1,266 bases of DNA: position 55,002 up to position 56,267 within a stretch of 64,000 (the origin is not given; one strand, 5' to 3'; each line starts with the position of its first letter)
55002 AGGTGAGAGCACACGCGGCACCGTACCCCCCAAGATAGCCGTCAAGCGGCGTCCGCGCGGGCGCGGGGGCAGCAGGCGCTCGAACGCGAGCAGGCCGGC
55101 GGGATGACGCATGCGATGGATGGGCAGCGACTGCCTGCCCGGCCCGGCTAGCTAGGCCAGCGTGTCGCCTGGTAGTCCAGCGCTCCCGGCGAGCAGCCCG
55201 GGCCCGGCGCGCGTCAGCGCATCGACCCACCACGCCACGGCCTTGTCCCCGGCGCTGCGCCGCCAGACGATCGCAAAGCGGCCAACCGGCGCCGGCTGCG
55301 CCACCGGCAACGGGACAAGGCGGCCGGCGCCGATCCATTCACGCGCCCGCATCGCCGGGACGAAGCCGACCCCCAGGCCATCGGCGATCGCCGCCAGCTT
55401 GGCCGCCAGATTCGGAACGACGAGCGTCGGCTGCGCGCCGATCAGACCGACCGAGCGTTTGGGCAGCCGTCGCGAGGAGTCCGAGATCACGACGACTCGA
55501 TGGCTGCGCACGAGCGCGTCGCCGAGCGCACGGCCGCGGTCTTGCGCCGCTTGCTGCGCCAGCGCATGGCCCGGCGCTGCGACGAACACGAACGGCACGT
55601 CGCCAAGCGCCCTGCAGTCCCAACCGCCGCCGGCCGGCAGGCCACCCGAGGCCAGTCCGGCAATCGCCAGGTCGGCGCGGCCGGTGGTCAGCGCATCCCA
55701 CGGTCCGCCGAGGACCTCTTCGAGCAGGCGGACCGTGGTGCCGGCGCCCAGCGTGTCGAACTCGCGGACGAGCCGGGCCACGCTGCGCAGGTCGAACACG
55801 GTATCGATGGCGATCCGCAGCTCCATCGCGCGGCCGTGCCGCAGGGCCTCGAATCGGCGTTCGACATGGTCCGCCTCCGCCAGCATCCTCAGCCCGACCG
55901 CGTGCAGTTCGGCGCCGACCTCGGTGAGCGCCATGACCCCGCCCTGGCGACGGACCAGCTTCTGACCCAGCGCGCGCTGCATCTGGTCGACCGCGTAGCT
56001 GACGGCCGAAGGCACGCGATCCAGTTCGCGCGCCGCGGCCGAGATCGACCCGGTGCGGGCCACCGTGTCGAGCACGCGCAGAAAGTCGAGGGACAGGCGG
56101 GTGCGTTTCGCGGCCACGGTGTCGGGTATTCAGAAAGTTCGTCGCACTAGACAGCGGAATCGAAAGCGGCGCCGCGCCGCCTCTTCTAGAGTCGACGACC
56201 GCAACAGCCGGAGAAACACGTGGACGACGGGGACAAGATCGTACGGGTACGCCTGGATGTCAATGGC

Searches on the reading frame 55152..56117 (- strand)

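Call 3: search_protein_families(library=pfam, proteins=[window:55152-56117:-], max_evalue=0.01)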
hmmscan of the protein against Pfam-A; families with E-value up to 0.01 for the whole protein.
window:55152-56117:- (321 aa): 2 families
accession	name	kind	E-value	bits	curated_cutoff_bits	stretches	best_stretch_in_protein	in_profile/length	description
PF03466.25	LysR_substrate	-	5.2e-29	101.6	28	1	95-304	3-207/209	LysR substrate binding domain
PF00126.33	HTH_1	-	5.2e-16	58.8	26.6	1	11-68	2-59/60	Bacterial regulatory helix-turn-helix protein, lysR family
